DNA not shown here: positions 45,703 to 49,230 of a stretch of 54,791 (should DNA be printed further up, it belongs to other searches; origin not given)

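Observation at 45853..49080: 1075-aa SF2 helicase whose C-terminal half is six unassigned ~74-aa tandem repeats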

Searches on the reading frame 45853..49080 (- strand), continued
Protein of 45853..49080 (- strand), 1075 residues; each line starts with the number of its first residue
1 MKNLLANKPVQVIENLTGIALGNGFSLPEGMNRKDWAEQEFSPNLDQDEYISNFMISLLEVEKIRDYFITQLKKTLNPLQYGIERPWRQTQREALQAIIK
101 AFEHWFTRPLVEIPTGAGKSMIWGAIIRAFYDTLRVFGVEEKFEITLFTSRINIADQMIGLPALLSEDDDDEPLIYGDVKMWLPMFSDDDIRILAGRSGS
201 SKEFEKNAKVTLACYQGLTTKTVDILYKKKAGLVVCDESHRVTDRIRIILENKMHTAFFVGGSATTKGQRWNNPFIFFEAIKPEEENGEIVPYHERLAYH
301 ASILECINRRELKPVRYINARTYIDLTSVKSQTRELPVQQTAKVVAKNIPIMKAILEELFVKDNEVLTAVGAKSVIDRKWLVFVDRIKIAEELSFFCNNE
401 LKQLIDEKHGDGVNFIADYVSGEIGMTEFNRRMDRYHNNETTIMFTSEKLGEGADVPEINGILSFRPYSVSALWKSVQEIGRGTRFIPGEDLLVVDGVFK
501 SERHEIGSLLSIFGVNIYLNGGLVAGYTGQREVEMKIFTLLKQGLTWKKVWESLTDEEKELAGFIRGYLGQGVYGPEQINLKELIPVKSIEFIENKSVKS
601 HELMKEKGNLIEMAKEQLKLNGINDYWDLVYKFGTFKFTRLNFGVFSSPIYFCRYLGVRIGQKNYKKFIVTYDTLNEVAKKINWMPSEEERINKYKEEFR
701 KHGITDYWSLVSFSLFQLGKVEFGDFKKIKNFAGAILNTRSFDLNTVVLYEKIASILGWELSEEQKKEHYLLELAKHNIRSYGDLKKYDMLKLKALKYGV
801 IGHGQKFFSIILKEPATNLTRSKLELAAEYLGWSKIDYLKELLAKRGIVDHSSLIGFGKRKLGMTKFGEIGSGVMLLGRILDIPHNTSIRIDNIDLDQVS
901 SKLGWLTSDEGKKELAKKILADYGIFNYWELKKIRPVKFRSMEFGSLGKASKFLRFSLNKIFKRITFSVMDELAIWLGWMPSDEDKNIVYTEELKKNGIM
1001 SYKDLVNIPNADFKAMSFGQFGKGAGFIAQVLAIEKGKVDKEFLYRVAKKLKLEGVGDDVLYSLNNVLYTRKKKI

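Call 79: search_dna_similar(query=window:45853-49080:-, collection=phages, mode=protein, max_rows=8, max_evalue=0.001)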
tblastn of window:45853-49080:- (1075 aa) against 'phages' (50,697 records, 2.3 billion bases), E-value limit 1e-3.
Records with a match: 118; places in all: 118; records where one place covers at least 80% of the query: 0.
Best place of each record, by identity: <60% 118.
By first word of the organism name: Mycobacterium 44; Streptococcus 35; Paenibacillus 7; Rhodobacter 6; Providencia 4; Bacteriophage 3; Proteus 3; Bacillus 2; Roseobacter 2; Enterococcus 2; and 9 more.
By host as written in the record: Mycobacterium smegmatis mc2 155 30; Mycobacterium smegmatis mc#155 8; - 6; Rhodobacter capsulatus YW1 6; Paenibacillus larvae NRRL 2605 5; Providencia stuartii 4; Proteus mirabilis 3; Roseobacter sp. FZCC0083 2; and 52 more.
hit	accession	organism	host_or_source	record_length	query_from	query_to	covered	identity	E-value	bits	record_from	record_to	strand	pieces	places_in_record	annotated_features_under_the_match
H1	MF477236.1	Nocardia phage NTR1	Nocardia transvalensis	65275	76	501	40%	23.2%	3e-8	64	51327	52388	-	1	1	putative helicase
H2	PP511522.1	Dulem virus 35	Varecia variegata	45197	82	506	40%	23.0%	6e-11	73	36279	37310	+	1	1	chromatin remodeling complex atpase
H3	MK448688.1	Streptococcus phage Javan161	Streptococcus dysgalactiae UT_4231_KK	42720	85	538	42%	21.0%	3e-13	81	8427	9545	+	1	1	DNA helicase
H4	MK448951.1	Streptococcus phage Javan470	Streptococcus pyogenes ERR448936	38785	85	538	42%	21.0%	3e-13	81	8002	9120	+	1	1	DNA helicase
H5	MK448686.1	Streptococcus phage Javan157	Streptococcus dysgalactiae ERR109370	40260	85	538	42%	21.0%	3e-13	81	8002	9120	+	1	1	DNA helicase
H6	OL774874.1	Streptococcus phage MissE1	Streptococcus mitis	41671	85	506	39%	22.6%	2e-11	75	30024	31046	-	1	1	DEAD/DEAH box helicase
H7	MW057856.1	Providencia phage PSTCR4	Providencia stuartii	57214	88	501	39%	22.6%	1e-4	52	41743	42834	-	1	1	DNA helicase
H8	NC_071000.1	Providencia phage PSTCR4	Providencia stuartii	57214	88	501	39%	22.6%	1e-4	52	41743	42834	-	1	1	DNA helicase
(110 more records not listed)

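Call 80: search_dna_similar(query=window:45853-49080:-, collection=plasmids, mode=protein, max_rows=8, max_evalue=0.001)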
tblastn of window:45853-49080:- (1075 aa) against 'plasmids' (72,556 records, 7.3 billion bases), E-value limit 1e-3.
Records with a match: 5; places in all: 5; records where one place covers at least 80% of the query: 0.
Best place of each record, by identity: <60% 5.
By first word of the organism name: Alicyclobacillus 2; Waddlia 1; Peptoclostridium 1; Paenibacillus 1.
By predicted mobility (MOB-suite, as given by PLSDB): non-mobilizable 5.
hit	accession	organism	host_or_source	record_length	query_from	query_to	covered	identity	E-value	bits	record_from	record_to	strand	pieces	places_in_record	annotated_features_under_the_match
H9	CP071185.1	Alicyclobacillus curvatus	water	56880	88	515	40%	25.3%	2e-14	86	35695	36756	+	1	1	DEAD/DEAH box helicase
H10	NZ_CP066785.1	Alicyclobacillus sp. ALC3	cell culture,acid mine drainage sediment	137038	64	496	40%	23.1%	1e-6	61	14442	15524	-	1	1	DEAD/DEAH box helicase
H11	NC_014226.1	Waddlia chondrophila WSU 86-1044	-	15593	88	496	38%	22.9%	3e-10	73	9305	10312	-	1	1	DEAD/DEAH box helicase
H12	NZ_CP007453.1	Peptoclostridium acidaminophilum DSM 3953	black mud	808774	283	504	21%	26.4%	5e-5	56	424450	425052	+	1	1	DEAD/DEAH box helicase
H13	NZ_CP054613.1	Paenibacillus cellulosilyticus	cell culture,soil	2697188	293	516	21%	24.4%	5e-9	69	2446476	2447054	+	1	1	none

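Call 81: find_encoding_contigs(protein=P0002, flank=6000, max_places=2)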
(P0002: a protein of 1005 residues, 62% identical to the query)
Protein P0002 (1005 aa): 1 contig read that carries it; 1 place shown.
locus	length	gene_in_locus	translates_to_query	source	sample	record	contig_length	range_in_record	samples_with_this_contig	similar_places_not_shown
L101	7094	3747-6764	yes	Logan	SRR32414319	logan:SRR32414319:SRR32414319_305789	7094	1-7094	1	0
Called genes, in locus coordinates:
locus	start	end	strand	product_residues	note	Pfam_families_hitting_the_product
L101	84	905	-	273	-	PF00487:FA_desaturase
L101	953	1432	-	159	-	-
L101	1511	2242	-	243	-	-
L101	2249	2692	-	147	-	-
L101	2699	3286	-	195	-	PF07638:Sigma70_ECF, PF04542:Sigma70_r2, PF08281:Sigma70_r4_2, PF04545:Sigma70_r4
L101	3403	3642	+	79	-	PF18893:DUF5652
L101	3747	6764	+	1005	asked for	PF04851:ResIII, PF00271:Helicase_C (weak)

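Call 82: find_encoding_contigs(protein=P0006, flank=6000, max_places=2)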
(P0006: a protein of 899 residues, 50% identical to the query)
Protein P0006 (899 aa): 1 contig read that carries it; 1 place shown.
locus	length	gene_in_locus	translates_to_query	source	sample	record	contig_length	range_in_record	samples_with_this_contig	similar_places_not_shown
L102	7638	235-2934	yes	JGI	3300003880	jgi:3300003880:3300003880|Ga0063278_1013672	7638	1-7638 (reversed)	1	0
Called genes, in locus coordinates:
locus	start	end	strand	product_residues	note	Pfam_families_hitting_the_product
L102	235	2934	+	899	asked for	PF00270:DEAD (weak), PF04851:ResIII, PF00271:Helicase_C (faint)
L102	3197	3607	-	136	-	-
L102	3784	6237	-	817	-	PF00270:DEAD, PF04851:ResIII, PF18766:SWI2_SNF2, PF00271:Helicase_C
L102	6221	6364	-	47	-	-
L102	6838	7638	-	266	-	?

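Call 83: find_encoding_contigs(protein=P0009, flank=6000, max_places=2)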
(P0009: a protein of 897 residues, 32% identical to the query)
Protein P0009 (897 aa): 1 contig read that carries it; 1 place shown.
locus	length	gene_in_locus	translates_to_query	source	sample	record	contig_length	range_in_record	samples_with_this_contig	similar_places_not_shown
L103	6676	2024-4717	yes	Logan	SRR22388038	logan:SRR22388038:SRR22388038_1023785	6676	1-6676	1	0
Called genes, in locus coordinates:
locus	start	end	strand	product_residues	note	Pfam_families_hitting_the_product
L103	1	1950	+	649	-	?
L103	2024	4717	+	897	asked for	PF00270:DEAD (faint), PF04851:ResIII (weak)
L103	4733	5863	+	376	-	-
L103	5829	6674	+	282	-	?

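Call 89: find_encoding_contigs(protein=window:45853-49080:-, flank=6000, max_places=4)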
Protein window:45853-49080:- (1075 aa): 2 contigs read that carry it; 2 places shown.
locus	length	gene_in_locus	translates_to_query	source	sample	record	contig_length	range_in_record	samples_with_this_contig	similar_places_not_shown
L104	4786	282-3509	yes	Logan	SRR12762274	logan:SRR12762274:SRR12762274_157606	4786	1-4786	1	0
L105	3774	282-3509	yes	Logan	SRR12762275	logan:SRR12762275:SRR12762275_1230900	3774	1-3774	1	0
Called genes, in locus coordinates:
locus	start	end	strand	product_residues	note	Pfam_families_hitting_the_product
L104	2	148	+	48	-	?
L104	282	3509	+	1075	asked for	PF04851:ResIII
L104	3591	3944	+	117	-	-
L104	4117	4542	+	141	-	-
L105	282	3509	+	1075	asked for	PF04851:ResIII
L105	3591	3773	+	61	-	?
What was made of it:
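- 45853..49080 (-): CDS of the 1075-aa helicase-repeat protein (stop codon included). The identical protein was found on two independent Logan contigs (call 89).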
